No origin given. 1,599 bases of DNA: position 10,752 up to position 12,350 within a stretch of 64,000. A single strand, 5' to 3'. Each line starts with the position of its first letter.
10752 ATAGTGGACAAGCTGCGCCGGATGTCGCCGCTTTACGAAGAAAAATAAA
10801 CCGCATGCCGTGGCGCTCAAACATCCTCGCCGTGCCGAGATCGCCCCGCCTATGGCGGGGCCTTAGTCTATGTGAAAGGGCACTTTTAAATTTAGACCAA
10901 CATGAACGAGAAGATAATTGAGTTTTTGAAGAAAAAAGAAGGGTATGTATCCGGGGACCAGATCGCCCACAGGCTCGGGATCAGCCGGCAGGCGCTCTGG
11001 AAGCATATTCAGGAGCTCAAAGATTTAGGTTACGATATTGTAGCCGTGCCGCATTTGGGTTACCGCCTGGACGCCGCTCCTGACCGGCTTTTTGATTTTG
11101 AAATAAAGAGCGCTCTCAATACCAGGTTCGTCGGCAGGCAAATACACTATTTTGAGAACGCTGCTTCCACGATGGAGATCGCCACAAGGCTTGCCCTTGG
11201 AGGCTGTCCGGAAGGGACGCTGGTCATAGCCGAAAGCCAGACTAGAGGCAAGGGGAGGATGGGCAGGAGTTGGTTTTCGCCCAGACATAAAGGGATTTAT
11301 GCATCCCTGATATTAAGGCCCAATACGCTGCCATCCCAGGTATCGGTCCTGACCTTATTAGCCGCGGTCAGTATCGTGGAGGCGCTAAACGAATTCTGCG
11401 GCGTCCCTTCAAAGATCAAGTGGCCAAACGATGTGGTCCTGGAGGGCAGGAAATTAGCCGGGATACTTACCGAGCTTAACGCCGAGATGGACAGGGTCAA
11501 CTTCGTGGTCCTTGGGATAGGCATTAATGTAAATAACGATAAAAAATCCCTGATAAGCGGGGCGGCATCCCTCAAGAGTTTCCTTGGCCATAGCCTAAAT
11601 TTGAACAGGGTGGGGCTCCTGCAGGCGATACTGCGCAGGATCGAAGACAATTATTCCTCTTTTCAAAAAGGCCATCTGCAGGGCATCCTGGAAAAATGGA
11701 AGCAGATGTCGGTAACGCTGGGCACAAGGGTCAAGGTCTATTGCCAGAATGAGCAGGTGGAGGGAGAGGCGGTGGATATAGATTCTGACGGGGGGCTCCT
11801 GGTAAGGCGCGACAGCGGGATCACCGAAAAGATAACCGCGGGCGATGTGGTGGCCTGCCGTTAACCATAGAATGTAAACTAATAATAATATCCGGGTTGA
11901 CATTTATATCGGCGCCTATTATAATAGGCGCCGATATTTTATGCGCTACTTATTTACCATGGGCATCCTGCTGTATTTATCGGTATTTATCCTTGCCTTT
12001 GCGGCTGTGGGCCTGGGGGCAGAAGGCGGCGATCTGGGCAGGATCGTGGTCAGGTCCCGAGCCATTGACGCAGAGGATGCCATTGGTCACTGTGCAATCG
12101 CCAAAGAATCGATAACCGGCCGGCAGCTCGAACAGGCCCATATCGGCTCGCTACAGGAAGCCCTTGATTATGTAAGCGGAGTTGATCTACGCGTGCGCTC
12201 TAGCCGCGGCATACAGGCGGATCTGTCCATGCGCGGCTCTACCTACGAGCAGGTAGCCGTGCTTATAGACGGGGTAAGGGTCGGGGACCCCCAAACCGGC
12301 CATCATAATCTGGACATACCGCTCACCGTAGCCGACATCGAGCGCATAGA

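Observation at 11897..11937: Perfect 32-bp palindrome centred on the -10 box of a textbook sigma70 promoter, directly upstream of a TonB-dependent receptor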

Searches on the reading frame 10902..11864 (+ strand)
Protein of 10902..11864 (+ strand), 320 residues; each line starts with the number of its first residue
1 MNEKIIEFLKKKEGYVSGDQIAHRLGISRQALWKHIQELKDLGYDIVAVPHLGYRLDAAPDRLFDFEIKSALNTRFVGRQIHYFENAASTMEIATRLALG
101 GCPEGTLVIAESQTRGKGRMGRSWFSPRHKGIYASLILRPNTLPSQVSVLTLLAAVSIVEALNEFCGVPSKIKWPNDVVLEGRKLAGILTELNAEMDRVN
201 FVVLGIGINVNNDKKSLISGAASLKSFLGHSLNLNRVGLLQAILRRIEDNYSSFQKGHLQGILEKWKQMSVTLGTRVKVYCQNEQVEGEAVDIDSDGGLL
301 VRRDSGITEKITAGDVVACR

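Call 7: search_protein_families(library=pfam, proteins=[window:10902-11864:+])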
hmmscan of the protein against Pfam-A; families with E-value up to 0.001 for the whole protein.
window:10902-11864:+ (320 aa): 4 families
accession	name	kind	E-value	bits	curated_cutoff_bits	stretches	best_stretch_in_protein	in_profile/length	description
PF03099.24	BPL_LplA_LipB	-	1.7e-21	77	21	1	88-209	6-133/133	Biotin/lipoate A/B protein ligase family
PF08279.18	HTH_11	-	1.4e-17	63.7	25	1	3-55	3-55/55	HTH domain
PF02237.23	BPL_C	-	1.4e-09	38.1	21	1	272-317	1-46/48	Biotin protein ligase C terminal domain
PF13412.12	HTH_24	-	6.3e-07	29.3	21.9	1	4-44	7-46/48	Winged helix-turn-helix DNA-binding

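Call 13: find_encoding_contigs(protein=window:10902-11864:+, flank=10000, max_places=10)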
Protein window:10902-11864:+ (320 aa): 6 contigs read that carry it; 6 places shown.
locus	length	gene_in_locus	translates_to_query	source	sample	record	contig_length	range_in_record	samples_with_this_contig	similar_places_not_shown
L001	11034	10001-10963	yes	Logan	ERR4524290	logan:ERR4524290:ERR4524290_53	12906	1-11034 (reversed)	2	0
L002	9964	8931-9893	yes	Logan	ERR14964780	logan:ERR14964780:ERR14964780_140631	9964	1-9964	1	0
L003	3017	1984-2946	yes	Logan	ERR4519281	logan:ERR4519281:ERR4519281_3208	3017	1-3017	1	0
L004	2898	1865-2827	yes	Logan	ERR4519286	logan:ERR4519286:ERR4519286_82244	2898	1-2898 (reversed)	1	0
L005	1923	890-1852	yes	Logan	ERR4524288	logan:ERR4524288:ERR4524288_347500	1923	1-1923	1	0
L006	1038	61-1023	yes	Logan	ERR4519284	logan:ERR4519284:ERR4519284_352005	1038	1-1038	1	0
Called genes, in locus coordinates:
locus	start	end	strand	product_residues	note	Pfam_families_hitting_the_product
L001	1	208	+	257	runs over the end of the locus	PF01946:Thi4, PF00890:FAD_binding_2 (weak), PF01266:DAO (weak), PF03486:HI0933_like (faint), PF07992:Pyr_redox_2, PF12831:FAD_oxidored, PF13450:NAD_binding_8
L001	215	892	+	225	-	PF00702:Hydrolase (faint), PF06888:Put_Phosphatase, PF12710:HAD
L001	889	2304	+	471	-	PF00202:Aminotran_3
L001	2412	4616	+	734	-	PF00403:HMA, PF00122:E1-E2_ATPase, PF00702:Hydrolase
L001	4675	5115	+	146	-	PF02082:Rrf2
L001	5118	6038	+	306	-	PF00291:PALP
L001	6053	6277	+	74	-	PF01106:NifU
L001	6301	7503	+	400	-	PF01837:HcyBio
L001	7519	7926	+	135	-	PF09383:NIL, PF12797:Fer4_2 (faint), PF00037:Fer4 (weak), PF13237:Fer4_10, PF14697:Fer4_21, PF12838:Fer4_7, PF13187:Fer4_9, PF00037:Fer4 (weak), +3 more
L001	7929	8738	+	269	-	PF06508:QueC (weak)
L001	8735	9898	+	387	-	PF00266:Aminotran_5, PF01041:DegT_DnrJ_EryC1, PF01212:Beta_elim_lyase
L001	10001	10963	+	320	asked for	PF08279:HTH_11, PF13412:HTH_24 (weak), PF03099:BPL_LplA_LipB, PF02237:BPL_C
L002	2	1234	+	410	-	?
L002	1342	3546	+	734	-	PF00403:HMA, PF00122:E1-E2_ATPase, PF00702:Hydrolase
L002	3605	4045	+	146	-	PF02082:Rrf2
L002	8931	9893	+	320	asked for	PF08279:HTH_11, PF13412:HTH_24 (weak), PF03099:BPL_LplA_LipB, PF02237:BPL_C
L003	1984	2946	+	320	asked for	PF08279:HTH_11, PF13412:HTH_24 (weak), PF03099:BPL_LplA_LipB, PF02237:BPL_C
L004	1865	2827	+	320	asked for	PF08279:HTH_11, PF13412:HTH_24 (weak), PF03099:BPL_LplA_LipB, PF02237:BPL_C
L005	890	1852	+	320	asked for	PF08279:HTH_11, PF13412:HTH_24 (weak), PF03099:BPL_LplA_LipB, PF02237:BPL_C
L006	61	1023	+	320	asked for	PF08279:HTH_11, PF13412:HTH_24 (weak), PF03099:BPL_LplA_LipB, PF02237:BPL_C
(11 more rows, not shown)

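Call 46: search_protein_families(library=ncbifam, proteins=[window:10902-11864:+], max_evalue=0.00001)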
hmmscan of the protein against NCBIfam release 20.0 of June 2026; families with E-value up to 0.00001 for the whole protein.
window:10902-11864:+ (320 aa): 12 families
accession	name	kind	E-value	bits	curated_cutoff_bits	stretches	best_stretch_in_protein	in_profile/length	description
TIGR00121.1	birA_ligase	equivalog_domain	1.8e-64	217.5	83.1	1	81-317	2-233/235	biotin--[acetyl-CoA-carboxylase] ligase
NF006206.0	PRK08330.1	equivalog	9.3e-60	202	311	1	71-316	3-238/243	biotin--protein ligase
NF008848.0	PRK11886.1-3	equivalog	3.6e-56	190.5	362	1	12-316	11-313/319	bifunctional biotin--[acetyl-CoA-carboxylase] ligase/biotin operon repressor BirA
NF008846.0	PRK11886.1-1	equivalog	1.8e-51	175.3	353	1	3-316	5-306/312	bifunctional biotin--[acetyl-CoA-carboxylase] ligase/biotin operon repressor BirA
NF008847.0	PRK11886.1-2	equivalog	1e-50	172.9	293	1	2-316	7-314/320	bifunctional biotin--[acetyl-CoA-carboxylase] ligase/biotin operon repressor BirA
NF008850.0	PRK11886.1-5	equivalog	4.4e-49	167.4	489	1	4-311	10-310/320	bifunctional biotin--[acetyl-CoA-carboxylase] ligase/biotin operon repressor BirA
NF008849.0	PRK11886.1-4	equivalog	3.8e-45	154.4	474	1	4-311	9-310/320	bifunctional biotin--[acetyl-CoA-carboxylase] ligase/biotin operon repressor BirA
NF005405.0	PRK06955.1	equivalog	3e-26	92.2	312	1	103-316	63-291/300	biotin--[acetyl-CoA-carboxylase] ligase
NF004607.0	PRK05935.1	equivalog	1.6e-20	73.7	219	1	99-249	24-177/190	biotin--protein ligase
TIGR00122.1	birA_repr_reg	equivalog_domain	1.7e-14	53.4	70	1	12-69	12-66/69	biotin operon repressor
NF006294.0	PRK08477.1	equivalog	4e-14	52.5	179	1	80-251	5-162/214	biotin--[acetyl-CoA-carboxylase] ligase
NF009862.0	PRK13325.1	equivalog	6.1e-13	48.3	761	1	51-302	55-307/592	bifunctional biotin--[acetyl-CoA-carboxylase] ligase/type III pantothenate kinase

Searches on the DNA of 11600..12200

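Call 49: search_rna_families(source=window, start=11600, end=12200, threshold=evalue, max_evalue=1)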
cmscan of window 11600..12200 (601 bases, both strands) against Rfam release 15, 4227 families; matches with E-value up to 1: 0.
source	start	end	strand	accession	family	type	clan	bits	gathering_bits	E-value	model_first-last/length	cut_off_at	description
